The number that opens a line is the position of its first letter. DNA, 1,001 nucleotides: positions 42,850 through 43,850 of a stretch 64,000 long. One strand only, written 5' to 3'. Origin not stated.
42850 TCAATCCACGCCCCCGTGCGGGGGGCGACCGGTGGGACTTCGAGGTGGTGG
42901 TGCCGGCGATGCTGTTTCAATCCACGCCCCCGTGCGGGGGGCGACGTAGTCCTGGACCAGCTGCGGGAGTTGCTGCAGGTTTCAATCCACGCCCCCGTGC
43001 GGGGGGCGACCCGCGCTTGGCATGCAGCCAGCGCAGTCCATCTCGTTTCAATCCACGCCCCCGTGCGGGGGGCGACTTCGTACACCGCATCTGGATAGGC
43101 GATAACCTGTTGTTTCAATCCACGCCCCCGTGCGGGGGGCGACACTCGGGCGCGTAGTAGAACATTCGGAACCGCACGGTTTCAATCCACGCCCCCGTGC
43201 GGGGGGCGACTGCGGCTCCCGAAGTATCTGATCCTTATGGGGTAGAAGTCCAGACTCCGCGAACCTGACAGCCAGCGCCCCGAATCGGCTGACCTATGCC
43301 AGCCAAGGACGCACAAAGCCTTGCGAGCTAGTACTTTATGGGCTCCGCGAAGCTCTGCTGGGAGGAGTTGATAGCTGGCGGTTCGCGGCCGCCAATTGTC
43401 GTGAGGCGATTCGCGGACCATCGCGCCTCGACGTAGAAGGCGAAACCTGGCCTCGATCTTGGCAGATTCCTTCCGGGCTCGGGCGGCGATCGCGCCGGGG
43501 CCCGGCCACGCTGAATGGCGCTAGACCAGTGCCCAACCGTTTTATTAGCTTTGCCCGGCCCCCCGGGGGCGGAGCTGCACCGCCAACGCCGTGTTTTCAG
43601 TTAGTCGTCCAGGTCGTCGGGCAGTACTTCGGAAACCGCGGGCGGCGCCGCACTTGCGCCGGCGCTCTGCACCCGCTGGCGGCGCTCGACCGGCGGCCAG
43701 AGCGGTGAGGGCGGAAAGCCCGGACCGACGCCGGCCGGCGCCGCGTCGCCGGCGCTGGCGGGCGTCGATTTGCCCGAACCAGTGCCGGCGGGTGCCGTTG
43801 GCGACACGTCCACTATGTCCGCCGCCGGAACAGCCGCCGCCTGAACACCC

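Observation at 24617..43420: Type I-C locus with two large arrays flanking the cas operon, each with its own homologous leader on the same side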

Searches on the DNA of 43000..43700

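Call 51: search_rna_families(source=window, start=43000, end=43700, threshold=evalue, max_evalue=1)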
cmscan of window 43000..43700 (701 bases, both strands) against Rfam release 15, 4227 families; matches with E-value up to 1: 3.
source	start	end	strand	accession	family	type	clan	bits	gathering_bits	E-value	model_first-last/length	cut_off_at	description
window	43112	43145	-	RF01322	CRISPR-DR9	Gene; CRISPR;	-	27.9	45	0.00047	1-37/37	no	CRISPR RNA direct repeat element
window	43045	43079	-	RF01322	CRISPR-DR9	Gene; CRISPR;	-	25.2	45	0.0031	1-37/37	no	CRISPR RNA direct repeat element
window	43179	43210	-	RF01322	CRISPR-DR9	Gene; CRISPR;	-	24.1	45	0.0065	1-37/37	no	CRISPR RNA direct repeat element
